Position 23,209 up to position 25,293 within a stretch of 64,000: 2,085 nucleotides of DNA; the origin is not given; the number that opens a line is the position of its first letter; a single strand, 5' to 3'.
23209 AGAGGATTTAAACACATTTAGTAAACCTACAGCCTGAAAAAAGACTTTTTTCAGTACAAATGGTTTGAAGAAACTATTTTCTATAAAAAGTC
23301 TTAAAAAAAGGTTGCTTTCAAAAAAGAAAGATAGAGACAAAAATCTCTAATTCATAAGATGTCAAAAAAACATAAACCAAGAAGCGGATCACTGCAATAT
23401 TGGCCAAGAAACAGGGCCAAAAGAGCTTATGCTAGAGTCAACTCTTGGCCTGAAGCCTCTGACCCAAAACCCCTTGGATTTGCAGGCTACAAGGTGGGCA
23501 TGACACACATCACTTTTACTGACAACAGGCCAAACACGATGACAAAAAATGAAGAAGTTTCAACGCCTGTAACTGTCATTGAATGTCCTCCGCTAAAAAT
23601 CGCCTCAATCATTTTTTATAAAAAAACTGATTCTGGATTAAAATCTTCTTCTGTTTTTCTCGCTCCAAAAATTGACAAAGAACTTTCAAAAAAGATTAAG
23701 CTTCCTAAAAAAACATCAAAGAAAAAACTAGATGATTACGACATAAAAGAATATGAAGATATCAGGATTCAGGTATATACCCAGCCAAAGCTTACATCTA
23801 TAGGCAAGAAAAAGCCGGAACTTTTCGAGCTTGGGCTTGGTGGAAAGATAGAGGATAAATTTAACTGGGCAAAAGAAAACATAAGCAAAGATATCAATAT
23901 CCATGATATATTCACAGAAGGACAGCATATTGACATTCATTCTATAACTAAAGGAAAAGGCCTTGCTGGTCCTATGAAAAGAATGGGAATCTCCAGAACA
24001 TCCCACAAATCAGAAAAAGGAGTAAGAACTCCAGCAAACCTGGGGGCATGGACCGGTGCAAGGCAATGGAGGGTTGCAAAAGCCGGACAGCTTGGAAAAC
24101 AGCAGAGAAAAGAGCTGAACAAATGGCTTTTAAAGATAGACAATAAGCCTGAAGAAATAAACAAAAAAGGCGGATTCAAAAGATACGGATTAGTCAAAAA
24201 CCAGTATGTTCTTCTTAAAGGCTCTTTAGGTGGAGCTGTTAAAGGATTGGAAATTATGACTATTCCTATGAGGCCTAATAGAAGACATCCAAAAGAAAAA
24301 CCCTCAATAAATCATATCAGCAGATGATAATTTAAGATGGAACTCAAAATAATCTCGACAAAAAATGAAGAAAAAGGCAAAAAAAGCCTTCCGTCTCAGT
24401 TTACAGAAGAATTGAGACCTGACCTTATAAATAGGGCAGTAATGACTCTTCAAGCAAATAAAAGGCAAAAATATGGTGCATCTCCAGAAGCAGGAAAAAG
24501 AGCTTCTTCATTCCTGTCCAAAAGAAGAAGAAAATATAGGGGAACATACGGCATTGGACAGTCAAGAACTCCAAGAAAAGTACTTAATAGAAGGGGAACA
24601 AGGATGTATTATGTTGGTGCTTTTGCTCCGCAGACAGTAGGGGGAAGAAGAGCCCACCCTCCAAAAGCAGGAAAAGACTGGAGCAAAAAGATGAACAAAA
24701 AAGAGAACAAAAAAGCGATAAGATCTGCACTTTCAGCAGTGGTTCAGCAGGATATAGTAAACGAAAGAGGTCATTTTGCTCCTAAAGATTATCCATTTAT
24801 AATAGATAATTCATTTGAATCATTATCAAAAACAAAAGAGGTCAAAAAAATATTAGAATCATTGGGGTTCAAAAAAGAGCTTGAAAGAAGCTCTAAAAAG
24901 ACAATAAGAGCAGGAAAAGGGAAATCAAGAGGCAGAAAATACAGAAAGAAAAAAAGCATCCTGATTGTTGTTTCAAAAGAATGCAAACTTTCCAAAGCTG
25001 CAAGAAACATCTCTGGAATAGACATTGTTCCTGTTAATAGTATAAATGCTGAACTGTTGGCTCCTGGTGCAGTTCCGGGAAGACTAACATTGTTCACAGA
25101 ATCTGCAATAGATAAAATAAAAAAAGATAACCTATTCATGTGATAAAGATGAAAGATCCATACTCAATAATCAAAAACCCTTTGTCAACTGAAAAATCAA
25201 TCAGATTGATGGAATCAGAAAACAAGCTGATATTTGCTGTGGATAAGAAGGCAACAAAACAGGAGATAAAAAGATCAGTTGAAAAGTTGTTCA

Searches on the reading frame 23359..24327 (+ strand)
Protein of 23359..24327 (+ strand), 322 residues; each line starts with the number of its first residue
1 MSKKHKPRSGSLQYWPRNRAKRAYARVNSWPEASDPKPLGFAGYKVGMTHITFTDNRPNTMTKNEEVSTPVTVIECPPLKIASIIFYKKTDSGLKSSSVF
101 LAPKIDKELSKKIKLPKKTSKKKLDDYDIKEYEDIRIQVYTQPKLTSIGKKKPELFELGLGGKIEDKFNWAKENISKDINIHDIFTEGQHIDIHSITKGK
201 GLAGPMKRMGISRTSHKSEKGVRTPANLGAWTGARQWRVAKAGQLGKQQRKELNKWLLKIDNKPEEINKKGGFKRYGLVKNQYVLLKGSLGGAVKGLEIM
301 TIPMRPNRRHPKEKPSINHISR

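Call 38: search_protein_families(library=pfam, proteins=[window:23359-24327:+], max_evalue=0.001)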
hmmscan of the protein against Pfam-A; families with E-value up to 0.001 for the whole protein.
window:23359-24327:+ (322 aa): 1 family
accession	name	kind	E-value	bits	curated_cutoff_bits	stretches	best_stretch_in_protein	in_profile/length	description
PF00297.29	Ribosomal_L3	-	4e-63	214.1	22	1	1-297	1-338/369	Ribosomal protein L3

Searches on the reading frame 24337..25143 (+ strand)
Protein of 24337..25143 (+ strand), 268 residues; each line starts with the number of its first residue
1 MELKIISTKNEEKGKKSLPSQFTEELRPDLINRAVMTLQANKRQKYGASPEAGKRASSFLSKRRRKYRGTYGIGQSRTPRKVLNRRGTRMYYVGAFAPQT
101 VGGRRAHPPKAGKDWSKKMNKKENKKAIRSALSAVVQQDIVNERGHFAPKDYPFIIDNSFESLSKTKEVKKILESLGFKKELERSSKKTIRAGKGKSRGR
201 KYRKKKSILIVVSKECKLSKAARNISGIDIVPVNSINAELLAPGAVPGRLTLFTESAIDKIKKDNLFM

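Call 38: search_protein_families(library=pfam, proteins=[window:24337-25143:+], max_evalue=0.001)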
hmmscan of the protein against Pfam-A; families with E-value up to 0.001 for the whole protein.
window:24337-25143:+ (268 aa): 1 family
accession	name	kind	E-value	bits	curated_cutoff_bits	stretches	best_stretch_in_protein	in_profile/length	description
PF00573.27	Ribosomal_L4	-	9.4e-40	136.7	25.8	1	18-263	3-189/190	Ribosomal protein L4/L1 family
